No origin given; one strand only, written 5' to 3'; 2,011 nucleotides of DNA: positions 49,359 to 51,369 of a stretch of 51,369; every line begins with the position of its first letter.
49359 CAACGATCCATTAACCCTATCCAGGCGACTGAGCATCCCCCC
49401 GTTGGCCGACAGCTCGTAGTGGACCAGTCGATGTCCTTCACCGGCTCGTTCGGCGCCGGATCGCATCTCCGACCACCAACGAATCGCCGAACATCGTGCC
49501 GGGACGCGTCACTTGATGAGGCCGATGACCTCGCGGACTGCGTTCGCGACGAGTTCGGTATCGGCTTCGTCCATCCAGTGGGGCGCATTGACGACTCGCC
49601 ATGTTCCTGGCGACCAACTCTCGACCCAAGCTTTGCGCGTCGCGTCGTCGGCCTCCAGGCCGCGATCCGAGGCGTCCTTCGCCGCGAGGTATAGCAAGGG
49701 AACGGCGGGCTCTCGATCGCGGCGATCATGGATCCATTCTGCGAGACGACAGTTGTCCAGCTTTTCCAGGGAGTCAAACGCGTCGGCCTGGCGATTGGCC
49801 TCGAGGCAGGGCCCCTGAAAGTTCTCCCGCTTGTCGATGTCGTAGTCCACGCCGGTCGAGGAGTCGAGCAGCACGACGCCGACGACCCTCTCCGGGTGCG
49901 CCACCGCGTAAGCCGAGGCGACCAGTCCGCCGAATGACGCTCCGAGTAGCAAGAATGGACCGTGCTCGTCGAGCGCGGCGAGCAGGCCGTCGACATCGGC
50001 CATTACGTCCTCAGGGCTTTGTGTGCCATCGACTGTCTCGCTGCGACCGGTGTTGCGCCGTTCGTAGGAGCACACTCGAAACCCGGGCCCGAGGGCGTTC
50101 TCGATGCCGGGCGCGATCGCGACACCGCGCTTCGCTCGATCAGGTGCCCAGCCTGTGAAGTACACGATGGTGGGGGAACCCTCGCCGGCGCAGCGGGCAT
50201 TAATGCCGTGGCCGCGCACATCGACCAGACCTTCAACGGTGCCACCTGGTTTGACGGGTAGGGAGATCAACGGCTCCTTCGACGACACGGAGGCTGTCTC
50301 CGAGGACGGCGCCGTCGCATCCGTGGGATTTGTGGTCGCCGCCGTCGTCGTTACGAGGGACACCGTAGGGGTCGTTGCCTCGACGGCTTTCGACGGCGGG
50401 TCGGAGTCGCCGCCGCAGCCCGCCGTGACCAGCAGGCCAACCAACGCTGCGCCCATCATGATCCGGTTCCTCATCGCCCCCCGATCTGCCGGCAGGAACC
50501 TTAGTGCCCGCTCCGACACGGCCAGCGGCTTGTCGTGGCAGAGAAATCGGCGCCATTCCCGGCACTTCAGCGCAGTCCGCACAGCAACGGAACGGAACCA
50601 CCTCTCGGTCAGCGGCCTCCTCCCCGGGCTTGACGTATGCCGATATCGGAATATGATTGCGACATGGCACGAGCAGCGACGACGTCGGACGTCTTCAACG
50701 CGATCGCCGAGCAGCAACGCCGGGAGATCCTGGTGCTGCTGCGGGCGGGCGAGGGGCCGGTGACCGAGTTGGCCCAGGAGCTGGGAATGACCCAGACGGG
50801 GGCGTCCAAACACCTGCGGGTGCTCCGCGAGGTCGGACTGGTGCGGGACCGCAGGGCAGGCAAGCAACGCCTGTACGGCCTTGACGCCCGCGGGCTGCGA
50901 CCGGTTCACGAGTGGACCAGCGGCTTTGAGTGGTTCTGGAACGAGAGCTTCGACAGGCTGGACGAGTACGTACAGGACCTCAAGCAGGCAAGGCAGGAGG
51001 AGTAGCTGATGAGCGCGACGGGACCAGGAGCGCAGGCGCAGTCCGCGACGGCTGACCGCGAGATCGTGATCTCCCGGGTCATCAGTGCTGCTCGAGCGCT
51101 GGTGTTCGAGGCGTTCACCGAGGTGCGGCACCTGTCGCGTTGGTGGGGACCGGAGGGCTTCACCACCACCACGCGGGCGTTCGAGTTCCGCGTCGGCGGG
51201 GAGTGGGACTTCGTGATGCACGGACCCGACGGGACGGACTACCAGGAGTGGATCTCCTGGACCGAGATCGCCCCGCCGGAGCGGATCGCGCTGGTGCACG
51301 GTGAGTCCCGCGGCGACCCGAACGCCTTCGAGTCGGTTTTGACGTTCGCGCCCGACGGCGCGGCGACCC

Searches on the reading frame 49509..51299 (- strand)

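Call 6: search_protein_families(library=pfam, proteins=[window:49509-51299:-], max_evalue=0.01)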
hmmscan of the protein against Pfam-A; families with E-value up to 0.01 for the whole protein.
window:49509-51299:- (596 aa): 3 families
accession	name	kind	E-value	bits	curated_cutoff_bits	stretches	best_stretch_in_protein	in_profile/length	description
PF00561.26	Abhydrolase_1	-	2.1e-10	41.1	25.8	1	392-516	18-137/245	alpha/beta hydrolase fold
PF12146.15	Hydrolase_4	-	1.8e-08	34.4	27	1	405-478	30-107/239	Serine aminopeptidase, S33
PF12697.13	Abhydrolase_6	-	4.3e-08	34.5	26.3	1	399-580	20-176/217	Alpha/beta hydrolase family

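Call 7: search_protein_families(library=ncbifam, proteins=[window:49509-51299:-], max_evalue=0.01)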
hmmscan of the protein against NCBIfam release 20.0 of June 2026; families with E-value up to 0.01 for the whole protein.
window:49509-51299:- (596 aa): 23 families
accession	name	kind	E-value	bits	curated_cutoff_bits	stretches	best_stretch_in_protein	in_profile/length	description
NF051487.1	bifunc_PcaCD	exception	1.3e-10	40.9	430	1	400-495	192-284/413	bifunctional 4-carboxymuconolactone decarboxylase/3-oxoadipate enol-lactonase PcaCD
TIGR02427.1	protocat_pcaD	equivalog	8.1e-10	38.5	255.85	1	401-484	34-116/251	3-oxoadipate enol-lactonase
NF051488.1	bifunc_PcaDC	exception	4.6e-08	32.6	390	1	402-483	34-114/375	bifunctional 3-oxoadipate enol-lactonase/4-carboxymuconolactone decarboxylase PcaDC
NF052610.1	macro_16_ester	equivalog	6.8e-06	25.6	420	1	407-482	52-129/281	alpha/beta fold macrolide esterase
TIGR01738.1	bioH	equivalog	7.1e-06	25.8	206.95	1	426-499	46-117/245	pimeloyl-ACP methyl ester esterase BioH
NF033124.1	estX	equivalog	8.4e-06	25.1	600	1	408-510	53-156/280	macrolide esterase EstX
NF050089.1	i_nPHAscl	equivalog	3e-05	23.2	300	1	403-497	41-134/288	intracellular short-chain-length polyhydroxyalkanoate depolymerase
NF053684.1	esterase_mleBCA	exception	3.1e-05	23.3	570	1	408-482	53-129/281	BCA family alpha/beta fold macrolide esterase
TIGR03695.1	menH_SHCHC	equivalog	3.3e-05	23.5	208.55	1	425-492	49-116/252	2-succinyl-6-hydroxy-2,4-cyclohexadiene-1-carboxylate synthase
NF011457.0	PRK14875.1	equivalog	3.4e-05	23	307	1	359-512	115-260/372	acetoin dehydrogenase dihydrolipoyllysine-residue acetyltransferase subunit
NF041759.1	mac_hydro_EstT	equivalog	9.3e-05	21.7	450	1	406-483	50-129/278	macrolide hydrolase EstT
TIGR01249.1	pro_imino_pep_1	equivalog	9.5e-05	21.7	259.75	1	407-477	54-125/307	prolyl aminopeptidase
NF007674.0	PRK10349.1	equivalog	0.00011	21.9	449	1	371-483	9-110/256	pimeloyl-ACP methyl ester esterase BioH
TIGR01250.1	pro_imino_pep_2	subfamily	0.00013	21.6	167.65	1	406-487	52-136/288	proline iminopeptidase-family hydrolase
TIGR03611.1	RutD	equivalog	0.00073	19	238.5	1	402-482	35-115/258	pyrimidine utilization protein D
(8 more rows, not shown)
